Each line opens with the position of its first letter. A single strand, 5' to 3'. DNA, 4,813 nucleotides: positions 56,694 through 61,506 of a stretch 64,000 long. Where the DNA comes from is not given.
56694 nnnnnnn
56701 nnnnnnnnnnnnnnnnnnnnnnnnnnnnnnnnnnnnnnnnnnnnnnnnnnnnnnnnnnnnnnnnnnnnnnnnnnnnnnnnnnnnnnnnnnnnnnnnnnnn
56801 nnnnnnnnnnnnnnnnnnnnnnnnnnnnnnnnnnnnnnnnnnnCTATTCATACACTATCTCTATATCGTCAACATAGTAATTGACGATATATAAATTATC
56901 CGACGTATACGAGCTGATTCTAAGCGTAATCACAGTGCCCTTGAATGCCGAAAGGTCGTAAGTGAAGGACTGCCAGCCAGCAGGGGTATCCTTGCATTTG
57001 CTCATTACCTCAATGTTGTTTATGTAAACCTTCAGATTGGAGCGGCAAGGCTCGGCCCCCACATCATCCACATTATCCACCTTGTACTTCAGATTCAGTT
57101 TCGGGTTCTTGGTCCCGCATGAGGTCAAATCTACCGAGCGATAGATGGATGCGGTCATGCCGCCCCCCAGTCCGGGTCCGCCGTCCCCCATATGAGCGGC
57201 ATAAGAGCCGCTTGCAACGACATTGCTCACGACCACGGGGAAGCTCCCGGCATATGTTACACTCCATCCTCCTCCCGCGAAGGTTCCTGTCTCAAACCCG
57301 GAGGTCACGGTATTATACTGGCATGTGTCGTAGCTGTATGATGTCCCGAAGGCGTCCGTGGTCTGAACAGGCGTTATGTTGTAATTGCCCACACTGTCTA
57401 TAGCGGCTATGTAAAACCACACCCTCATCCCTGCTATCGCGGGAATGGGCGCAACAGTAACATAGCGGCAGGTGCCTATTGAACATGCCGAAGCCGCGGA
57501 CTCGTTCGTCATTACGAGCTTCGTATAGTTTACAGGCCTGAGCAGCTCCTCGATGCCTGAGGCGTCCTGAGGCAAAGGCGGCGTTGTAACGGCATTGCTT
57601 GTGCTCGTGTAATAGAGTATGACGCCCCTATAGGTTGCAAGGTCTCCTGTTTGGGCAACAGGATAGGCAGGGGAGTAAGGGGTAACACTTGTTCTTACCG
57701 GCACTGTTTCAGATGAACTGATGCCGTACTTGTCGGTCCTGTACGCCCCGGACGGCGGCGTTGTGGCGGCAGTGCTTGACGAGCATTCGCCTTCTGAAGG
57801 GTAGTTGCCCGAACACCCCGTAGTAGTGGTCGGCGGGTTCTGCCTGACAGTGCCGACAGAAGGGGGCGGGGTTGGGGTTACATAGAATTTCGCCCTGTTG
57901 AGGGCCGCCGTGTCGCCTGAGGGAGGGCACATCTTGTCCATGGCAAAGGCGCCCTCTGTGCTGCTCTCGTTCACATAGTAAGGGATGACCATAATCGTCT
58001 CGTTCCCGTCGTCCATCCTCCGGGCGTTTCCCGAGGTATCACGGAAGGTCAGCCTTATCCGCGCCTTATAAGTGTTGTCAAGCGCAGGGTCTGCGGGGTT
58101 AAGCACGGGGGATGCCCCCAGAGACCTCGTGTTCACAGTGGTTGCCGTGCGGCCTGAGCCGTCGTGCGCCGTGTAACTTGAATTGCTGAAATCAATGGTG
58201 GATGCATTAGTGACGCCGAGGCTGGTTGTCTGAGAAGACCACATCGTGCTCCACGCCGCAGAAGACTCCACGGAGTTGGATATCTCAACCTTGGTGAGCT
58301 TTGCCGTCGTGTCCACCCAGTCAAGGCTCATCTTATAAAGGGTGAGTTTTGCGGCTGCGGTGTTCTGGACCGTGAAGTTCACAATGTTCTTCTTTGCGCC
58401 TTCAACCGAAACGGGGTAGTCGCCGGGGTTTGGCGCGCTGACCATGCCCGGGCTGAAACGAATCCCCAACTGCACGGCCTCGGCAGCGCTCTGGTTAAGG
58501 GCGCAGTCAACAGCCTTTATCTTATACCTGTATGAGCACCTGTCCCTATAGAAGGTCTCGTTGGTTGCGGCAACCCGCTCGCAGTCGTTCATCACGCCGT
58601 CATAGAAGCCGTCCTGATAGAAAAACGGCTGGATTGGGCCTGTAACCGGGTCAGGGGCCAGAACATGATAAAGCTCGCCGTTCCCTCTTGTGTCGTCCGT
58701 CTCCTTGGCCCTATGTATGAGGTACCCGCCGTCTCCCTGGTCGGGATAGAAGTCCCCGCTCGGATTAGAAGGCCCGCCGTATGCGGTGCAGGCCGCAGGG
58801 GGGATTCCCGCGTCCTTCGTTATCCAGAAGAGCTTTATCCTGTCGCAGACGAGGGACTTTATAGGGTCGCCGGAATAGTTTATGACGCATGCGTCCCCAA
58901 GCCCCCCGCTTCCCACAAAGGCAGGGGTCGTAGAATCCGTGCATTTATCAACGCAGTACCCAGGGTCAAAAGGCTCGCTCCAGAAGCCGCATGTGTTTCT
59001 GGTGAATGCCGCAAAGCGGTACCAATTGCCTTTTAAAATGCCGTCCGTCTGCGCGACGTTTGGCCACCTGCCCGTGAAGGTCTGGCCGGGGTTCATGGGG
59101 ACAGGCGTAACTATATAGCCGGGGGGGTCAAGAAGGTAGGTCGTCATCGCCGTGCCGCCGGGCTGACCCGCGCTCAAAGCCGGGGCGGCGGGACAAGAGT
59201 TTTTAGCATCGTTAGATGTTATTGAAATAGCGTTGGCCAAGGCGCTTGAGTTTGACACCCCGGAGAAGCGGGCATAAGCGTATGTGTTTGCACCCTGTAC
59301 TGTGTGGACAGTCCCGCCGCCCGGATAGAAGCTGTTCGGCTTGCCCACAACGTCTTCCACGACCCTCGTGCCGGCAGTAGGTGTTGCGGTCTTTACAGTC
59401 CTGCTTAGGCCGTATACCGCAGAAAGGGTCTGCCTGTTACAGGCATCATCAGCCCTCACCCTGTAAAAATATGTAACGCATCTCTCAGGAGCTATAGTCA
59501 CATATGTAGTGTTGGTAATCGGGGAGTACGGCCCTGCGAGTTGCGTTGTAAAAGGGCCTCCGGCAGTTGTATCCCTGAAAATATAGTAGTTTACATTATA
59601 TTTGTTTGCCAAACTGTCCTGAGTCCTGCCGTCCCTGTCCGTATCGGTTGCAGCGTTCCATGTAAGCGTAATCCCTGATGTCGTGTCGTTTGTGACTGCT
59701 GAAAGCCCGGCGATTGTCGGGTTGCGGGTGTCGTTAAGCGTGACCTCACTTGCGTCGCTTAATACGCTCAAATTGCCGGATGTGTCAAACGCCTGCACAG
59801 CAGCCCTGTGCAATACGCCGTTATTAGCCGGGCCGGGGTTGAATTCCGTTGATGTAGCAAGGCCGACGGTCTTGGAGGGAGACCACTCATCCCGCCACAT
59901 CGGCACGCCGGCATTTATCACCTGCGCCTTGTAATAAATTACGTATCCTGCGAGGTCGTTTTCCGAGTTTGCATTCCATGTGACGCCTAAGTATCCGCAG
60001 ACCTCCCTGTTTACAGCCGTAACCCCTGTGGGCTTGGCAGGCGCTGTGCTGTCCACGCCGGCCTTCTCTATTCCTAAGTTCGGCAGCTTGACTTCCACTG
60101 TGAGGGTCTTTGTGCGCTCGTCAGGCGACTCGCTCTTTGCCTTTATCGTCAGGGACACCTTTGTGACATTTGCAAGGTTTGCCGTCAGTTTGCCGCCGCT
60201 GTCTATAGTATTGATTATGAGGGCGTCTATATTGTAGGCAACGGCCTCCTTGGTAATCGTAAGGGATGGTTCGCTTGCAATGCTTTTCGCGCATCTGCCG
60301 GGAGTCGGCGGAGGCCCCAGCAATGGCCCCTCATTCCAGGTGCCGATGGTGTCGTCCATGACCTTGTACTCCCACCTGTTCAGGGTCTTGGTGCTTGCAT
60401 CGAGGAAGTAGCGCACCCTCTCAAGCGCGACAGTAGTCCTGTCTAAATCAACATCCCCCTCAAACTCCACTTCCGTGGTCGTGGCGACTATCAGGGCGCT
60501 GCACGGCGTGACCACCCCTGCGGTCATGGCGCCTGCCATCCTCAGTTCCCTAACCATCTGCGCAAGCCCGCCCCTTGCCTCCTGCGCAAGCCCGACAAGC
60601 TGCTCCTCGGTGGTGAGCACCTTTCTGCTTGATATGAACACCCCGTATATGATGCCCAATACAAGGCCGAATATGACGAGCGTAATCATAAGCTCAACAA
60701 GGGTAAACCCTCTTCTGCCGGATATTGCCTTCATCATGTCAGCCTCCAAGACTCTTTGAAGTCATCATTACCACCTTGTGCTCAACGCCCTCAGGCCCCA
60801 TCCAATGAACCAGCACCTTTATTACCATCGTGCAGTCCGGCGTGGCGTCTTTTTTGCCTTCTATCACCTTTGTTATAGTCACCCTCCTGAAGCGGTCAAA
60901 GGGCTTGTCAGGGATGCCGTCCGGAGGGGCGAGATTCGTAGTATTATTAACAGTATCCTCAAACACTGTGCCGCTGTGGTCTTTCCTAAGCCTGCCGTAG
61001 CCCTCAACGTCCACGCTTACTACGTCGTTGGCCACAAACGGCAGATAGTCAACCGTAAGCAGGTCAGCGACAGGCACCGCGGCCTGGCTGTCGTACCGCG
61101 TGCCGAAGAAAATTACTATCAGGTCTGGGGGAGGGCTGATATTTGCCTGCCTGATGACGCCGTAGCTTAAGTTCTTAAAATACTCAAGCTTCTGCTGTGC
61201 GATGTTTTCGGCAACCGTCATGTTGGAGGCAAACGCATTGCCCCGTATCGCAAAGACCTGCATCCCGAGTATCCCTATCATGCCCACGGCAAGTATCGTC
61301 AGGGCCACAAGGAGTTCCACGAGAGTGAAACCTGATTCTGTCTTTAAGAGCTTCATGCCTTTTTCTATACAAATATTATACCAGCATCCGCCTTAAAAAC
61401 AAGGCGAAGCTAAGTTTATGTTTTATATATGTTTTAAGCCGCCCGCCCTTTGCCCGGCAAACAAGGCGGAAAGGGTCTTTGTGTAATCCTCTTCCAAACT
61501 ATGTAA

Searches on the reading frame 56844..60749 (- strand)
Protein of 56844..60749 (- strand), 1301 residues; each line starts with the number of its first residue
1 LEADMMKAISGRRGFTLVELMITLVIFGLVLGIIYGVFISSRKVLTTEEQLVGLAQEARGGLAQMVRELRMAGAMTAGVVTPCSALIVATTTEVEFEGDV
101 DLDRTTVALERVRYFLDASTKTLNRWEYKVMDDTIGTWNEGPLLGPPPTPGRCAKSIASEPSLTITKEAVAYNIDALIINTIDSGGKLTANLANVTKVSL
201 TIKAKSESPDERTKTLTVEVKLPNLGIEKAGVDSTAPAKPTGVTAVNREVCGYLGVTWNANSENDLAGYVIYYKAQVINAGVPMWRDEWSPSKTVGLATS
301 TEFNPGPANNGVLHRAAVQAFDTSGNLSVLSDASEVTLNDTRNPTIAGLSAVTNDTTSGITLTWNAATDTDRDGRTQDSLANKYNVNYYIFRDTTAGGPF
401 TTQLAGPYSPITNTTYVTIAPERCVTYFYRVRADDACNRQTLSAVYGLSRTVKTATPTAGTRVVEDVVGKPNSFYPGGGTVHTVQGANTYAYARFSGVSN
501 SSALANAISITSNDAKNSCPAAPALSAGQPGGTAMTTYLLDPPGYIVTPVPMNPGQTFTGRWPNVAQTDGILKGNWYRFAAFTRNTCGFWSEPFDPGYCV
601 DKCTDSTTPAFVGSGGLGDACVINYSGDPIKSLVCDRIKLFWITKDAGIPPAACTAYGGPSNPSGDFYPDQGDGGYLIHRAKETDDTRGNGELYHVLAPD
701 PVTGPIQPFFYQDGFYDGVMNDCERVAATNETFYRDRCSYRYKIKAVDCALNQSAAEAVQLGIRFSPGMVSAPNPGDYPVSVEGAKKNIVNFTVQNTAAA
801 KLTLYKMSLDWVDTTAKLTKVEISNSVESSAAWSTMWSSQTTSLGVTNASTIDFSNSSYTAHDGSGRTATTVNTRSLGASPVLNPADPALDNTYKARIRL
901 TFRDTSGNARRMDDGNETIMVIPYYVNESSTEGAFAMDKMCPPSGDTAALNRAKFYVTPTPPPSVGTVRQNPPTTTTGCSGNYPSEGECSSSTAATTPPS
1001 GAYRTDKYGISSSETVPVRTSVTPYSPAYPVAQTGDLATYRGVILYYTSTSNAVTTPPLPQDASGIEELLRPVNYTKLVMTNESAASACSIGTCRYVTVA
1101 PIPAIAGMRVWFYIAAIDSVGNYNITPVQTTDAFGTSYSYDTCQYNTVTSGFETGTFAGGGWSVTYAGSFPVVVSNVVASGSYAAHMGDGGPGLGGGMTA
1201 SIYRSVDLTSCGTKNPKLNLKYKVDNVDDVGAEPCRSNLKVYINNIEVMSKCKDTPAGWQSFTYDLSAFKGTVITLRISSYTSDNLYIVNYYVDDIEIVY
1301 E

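Call 57: search_protein_families(library=pfam, proteins=[window:56844-60749:-], max_evalue=0.00001)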
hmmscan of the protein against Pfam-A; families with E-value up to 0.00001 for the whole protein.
window:56844-60749:- (1301 aa): 1 family
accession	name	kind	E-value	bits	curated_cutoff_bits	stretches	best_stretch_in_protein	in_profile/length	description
PF07963.17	N_methyl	-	6.5e-08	32.3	21.2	1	11-35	3-27/27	Prokaryotic N-terminal methylation motif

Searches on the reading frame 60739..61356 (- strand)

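Call 57: search_protein_families(library=pfam, proteins=[window:60739-61356:-], max_evalue=0.00001)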
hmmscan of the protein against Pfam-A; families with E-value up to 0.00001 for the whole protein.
window:60739-61356:- (205 aa): 1 family
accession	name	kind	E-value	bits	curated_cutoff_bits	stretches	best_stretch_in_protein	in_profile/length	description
PF07963.17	N_methyl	-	1e-07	31.6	21.2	1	5-30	2-27/27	Prokaryotic N-terminal methylation motif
